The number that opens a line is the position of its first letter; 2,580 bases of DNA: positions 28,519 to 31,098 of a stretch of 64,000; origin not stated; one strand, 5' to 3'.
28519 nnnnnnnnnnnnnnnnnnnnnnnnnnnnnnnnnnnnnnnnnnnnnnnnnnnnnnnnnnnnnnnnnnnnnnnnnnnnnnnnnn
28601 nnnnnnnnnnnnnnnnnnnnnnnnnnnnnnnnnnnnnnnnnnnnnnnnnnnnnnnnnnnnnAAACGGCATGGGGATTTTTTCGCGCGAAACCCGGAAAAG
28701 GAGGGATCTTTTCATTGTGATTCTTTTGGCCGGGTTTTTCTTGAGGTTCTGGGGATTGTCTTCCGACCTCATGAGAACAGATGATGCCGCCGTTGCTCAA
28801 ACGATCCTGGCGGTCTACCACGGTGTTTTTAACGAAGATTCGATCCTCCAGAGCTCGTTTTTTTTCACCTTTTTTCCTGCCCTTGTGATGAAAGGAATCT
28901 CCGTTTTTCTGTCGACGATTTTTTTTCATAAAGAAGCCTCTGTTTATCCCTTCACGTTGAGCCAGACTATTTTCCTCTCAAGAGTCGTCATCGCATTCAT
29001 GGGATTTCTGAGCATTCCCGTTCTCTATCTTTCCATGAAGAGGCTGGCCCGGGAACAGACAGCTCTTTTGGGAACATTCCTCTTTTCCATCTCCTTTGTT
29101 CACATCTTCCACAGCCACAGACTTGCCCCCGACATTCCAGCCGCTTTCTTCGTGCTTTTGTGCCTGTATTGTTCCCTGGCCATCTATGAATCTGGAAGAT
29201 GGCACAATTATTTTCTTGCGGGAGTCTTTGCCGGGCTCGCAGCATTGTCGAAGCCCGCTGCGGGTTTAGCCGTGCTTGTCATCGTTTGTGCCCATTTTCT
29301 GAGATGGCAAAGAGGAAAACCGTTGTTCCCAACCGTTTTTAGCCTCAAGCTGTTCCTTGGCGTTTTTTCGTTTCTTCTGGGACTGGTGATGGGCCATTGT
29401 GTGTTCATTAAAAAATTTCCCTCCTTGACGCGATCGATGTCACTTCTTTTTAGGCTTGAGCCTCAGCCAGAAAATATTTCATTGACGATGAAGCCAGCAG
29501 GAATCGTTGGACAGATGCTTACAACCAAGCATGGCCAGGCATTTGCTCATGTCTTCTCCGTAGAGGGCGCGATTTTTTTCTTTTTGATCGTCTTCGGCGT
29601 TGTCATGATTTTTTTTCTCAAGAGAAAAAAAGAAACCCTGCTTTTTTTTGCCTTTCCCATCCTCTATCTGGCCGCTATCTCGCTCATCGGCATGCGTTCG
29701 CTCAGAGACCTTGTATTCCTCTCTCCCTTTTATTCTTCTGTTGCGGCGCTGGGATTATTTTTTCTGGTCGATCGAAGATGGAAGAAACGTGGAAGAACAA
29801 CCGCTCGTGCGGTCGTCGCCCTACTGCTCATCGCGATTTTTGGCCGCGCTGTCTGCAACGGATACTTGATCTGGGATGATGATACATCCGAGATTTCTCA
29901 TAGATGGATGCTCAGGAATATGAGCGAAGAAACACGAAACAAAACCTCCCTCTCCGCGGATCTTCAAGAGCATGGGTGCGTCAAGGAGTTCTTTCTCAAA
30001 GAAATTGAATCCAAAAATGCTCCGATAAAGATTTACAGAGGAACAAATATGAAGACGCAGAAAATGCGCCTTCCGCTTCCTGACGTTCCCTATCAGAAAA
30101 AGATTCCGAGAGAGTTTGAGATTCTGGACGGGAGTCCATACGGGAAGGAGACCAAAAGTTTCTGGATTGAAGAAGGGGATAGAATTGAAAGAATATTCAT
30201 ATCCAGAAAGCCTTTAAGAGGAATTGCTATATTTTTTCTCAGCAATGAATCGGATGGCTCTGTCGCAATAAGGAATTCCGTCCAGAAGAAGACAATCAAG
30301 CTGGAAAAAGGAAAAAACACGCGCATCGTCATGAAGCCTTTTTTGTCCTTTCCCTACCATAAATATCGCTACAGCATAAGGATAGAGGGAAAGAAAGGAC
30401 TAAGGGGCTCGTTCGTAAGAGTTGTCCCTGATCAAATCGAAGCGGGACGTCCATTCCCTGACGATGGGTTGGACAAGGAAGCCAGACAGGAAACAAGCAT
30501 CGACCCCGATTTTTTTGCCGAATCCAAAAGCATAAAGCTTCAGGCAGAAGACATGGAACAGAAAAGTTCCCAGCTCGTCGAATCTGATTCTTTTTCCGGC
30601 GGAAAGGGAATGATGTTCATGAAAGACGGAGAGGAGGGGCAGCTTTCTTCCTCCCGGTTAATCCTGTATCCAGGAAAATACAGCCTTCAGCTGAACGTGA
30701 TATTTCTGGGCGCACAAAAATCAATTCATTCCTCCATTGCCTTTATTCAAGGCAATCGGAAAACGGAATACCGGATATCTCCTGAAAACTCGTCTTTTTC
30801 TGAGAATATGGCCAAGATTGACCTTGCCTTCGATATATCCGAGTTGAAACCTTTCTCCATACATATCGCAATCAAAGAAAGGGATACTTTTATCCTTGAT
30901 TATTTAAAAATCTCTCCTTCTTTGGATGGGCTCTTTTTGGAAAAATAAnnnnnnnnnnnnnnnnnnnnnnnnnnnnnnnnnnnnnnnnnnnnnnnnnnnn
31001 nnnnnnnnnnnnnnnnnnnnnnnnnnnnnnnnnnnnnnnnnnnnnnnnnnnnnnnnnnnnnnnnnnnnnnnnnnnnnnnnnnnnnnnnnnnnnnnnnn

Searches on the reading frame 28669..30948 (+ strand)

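Call 3: search_protein_families(library=pfam, proteins=[window:28669-30948:+])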
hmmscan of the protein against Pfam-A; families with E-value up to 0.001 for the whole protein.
window:28669-30948:+ (759 aa): 2 families
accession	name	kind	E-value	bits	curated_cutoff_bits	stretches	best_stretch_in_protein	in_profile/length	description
PF13231.12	PMT_2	-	1.5e-12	48.4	26.1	1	102-217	22-135/160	Dolichyl-phosphate-mannose-protein mannosyltransferase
PF02366.24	PMT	-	1.2e-08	35.3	22.7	1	22-214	7-202/245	Dolichyl-phosphate-mannose-protein mannosyltransferase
